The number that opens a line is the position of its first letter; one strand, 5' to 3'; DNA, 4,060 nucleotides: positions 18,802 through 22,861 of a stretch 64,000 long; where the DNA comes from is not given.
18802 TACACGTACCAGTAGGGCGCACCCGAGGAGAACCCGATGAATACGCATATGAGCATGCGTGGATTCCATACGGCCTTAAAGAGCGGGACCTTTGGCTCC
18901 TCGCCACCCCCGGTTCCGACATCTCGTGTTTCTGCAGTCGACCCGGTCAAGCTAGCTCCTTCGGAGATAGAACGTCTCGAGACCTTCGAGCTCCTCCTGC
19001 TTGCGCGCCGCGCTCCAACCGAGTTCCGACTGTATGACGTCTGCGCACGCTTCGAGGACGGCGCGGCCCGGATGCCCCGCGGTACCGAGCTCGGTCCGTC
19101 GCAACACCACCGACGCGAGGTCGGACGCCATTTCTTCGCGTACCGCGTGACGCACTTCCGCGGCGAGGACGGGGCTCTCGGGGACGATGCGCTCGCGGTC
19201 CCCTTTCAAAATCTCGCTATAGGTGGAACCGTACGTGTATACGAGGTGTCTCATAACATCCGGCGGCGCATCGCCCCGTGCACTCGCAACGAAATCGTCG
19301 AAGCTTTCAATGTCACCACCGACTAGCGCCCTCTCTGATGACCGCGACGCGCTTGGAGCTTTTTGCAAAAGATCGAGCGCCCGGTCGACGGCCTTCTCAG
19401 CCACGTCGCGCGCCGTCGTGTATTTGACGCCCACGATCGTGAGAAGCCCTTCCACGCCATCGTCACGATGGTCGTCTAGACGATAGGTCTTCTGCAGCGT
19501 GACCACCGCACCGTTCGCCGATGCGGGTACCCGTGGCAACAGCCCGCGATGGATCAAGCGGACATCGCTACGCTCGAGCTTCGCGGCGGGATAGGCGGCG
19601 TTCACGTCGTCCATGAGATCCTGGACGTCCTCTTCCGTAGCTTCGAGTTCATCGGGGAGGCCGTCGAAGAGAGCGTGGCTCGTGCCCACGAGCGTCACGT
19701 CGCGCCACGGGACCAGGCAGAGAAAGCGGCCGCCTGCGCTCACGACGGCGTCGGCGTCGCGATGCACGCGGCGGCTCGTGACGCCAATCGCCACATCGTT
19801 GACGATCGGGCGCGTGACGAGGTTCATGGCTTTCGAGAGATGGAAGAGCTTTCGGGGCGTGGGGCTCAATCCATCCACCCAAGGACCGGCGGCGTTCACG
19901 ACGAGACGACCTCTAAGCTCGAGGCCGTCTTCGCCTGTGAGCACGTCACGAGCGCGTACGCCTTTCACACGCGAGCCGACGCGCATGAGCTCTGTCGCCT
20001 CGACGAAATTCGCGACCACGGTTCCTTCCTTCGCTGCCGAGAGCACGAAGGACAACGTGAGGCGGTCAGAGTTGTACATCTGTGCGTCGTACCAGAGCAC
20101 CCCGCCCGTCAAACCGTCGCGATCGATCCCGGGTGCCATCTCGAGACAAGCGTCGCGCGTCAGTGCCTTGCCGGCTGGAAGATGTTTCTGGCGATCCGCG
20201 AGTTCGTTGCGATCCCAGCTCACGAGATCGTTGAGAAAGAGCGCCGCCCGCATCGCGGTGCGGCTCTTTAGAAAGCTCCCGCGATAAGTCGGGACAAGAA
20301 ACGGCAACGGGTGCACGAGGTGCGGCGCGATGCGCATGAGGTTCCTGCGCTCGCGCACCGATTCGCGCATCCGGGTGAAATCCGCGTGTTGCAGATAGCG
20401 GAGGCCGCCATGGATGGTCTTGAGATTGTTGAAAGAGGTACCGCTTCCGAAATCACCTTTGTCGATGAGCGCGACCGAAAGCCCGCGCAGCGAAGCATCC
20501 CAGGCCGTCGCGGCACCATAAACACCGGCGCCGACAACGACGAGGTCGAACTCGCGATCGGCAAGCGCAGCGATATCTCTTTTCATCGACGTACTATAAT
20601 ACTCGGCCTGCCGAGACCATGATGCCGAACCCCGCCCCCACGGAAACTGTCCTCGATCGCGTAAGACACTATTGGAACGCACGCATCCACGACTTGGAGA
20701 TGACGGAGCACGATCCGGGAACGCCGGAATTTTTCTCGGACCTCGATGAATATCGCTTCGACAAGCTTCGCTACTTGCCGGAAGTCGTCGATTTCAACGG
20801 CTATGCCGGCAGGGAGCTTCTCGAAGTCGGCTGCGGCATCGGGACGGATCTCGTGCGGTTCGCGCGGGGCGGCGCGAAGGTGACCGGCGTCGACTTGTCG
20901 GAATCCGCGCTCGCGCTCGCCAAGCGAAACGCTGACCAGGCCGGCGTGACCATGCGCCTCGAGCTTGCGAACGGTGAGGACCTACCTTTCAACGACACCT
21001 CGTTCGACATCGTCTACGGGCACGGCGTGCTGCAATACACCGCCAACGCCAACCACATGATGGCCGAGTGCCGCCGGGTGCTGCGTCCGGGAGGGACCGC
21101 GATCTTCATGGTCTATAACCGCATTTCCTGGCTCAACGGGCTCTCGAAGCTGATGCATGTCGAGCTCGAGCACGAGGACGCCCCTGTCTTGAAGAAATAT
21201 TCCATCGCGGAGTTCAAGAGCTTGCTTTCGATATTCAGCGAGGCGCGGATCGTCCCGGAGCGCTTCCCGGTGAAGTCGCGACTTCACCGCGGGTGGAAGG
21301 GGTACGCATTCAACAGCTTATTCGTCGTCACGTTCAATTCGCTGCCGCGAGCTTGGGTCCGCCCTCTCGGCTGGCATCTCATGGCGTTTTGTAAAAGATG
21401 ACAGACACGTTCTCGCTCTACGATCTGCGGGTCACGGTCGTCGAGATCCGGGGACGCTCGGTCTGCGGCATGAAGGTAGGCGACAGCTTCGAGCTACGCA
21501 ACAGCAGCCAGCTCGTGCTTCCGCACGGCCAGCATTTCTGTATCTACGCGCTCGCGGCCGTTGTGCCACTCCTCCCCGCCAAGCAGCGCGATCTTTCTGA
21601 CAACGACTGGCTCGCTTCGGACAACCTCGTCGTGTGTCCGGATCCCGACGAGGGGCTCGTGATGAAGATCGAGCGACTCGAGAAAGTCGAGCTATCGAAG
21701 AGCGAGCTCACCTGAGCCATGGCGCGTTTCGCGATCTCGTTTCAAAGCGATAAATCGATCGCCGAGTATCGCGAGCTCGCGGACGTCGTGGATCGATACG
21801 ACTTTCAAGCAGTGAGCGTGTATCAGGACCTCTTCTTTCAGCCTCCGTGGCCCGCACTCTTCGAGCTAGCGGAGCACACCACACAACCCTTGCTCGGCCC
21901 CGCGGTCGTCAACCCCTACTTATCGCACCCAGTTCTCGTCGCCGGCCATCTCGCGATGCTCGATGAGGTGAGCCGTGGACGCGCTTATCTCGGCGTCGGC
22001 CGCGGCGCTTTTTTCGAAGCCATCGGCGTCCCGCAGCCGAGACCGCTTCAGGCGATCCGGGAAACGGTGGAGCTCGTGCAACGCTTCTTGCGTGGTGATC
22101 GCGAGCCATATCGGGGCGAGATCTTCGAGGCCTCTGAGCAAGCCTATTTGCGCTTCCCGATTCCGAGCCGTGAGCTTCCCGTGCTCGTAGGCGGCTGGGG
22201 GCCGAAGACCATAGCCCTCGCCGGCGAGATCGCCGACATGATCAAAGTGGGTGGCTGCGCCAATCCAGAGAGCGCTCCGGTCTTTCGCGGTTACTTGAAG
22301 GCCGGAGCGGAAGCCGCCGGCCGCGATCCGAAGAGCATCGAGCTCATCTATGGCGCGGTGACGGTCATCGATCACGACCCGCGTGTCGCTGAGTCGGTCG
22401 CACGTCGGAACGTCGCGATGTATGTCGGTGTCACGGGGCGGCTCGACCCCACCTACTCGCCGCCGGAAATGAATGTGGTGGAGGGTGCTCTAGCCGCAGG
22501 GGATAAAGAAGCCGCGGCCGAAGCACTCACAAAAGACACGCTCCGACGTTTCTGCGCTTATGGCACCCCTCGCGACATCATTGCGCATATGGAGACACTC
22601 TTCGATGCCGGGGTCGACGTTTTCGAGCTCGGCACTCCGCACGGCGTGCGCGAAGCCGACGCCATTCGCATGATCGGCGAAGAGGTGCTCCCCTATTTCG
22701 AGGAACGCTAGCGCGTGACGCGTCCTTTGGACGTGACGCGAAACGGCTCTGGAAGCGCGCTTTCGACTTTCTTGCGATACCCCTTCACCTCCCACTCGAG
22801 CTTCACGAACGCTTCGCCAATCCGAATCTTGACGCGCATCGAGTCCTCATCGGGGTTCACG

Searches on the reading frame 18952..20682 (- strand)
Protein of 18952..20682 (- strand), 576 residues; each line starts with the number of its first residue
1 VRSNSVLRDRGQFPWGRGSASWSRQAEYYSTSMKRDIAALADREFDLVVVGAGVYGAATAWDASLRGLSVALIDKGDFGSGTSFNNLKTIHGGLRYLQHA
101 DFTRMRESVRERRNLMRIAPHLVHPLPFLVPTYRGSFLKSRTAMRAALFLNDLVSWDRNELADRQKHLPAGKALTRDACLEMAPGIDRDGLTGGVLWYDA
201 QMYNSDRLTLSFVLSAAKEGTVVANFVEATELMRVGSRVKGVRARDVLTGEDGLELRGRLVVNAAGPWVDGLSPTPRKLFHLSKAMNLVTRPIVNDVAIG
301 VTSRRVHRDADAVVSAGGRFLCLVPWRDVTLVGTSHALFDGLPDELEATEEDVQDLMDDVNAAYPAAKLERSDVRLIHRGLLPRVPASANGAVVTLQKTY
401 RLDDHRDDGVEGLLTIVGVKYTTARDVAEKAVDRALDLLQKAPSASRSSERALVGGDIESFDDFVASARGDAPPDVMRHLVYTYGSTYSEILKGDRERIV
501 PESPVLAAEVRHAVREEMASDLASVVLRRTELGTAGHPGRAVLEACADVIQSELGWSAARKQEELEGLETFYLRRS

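Call 11: search_protein_families(library=ncbifam, proteins=[window:18952-20682:-])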
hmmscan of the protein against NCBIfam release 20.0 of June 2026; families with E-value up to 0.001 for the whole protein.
window:18952-20682:- (576 aa): 20 families
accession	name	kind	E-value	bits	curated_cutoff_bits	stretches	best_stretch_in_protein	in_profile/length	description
NF008899.0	PRK12266.1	equivalog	1.6e-63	214.9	360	1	42-535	4-483/508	glycerol-3-phosphate dehydrogenase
NF009906.0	PRK13369.1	equivalog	1e-60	205.8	352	1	42-533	4-480/502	glycerol-3-phosphate dehydrogenase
NF033461.1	glycerol3P_ox_1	equivalog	7.2e-56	189.7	840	1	32-387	6-351/607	type 1 glycerol-3-phosphate oxidase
TIGR03377.1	glycerol3P_GlpA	equivalog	2.8e-39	135.1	552.8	1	46-535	1-458/530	anaerobic glycerol-3-phosphate dehydrogenase subunit GlpA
NF008313.0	PRK11101.1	equivalog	1.2e-34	119.8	425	1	42-539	6-472/548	anaerobic glycerol-3-phosphate dehydrogenase subunit A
TIGR03364.1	HpnW_proposed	hypoth_equivalog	6e-08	32.2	285.1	1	46-87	2-43/365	TIGR03364 family FAD-dependent oxidoreductase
TIGR02352.1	thiamin_ThiO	equivalog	1.2e-07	31.2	250.8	1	48-83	2-37/351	glycine oxidase ThiO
NF001933.0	PRK00711.1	subfamily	7.7e-06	25.2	383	0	47-87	3-44/429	D-amino acid dehydrogenase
NF005511.0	PRK07121.1-4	equivalog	2.5e-05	22.9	466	1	34-84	10-60/553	FAD-binding protein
NF041080.1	DGGGPL_reductase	equivalog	2.9e-05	23.1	580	0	44-76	1-33/447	digeranylgeranylglycerophospholipid reductase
NF053717.1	VnlPnlRedVprA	equivalog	3e-05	23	600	1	43-83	5-45/481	vinyl phenol reductase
TIGR02032.1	GG-red-SF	subfamily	8.2e-05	22.4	158.8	1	45-78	1-34/297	geranylgeranyl reductase family protein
NF009477.0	PRK12843.1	equivalog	0.00017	20.2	758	1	36-83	8-55/578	FAD-dependent oxidoreductase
TIGR03197.1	MnmC_Cterm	equivalog_domain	0.00021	20.5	174.2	0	47-87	2-43/400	FAD-dependent 5-carboxymethylaminomethyl-2-thiouridine(34) oxidoreductase MnmC1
NF004991.0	PRK06370.1-3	subfamily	0.00022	19.9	620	1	43-80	34-71/509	FAD-containing oxidoreductase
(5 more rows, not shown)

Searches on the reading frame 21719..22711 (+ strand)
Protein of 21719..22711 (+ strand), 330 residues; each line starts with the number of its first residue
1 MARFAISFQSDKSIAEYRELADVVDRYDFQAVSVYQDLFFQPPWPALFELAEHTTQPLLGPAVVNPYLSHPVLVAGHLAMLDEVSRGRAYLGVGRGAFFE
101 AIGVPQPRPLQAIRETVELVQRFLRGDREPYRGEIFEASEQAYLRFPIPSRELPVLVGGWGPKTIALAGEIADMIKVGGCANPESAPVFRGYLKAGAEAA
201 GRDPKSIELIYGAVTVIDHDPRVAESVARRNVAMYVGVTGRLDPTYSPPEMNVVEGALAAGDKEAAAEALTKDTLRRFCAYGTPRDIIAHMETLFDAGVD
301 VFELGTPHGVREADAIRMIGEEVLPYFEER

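Call 19: search_protein_families(library=ncbifam, max_evalue=1e-20, proteins=[window:21719-22711:+])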
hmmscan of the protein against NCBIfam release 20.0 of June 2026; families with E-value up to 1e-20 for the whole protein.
window:21719-22711:+ (330 aa): 6 families
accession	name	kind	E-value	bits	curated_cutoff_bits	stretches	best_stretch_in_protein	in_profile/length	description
NF002619.0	PRK02271.1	equivalog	1.1e-51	176.1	276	1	3-325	2-326/329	5,10-methylenetetrahydromethanopterin reductase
TIGR03555.1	F420_mer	equivalog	9.1e-44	150.2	348.7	1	4-325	1-325/325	5,10-methylenetetrahydromethanopterin reductase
TIGR04024.1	F420_NP1902A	hypoth_equivalog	3.5e-28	98.3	345.4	1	45-314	44-320/330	TIGR04024 family LLM class F420-dependent oxidoreductase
TIGR03842.1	F420_CPS_4043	hypoth_equivalog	1.2e-27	96.9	295.45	1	4-221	2-212/329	TIGR03842 family LLM class F420-dependent oxidoreductase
TIGR03559.1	F420_Rv3520c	subfamily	5e-22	78.4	335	1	46-302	43-322/325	LLM class F420-dependent oxidoreductase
TIGR03621.1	F420_MSMEG_2516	subfamily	2.5e-21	76.1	213.15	1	3-184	2-182/295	TIGR03621 family F420-dependent LLM class oxidoreductase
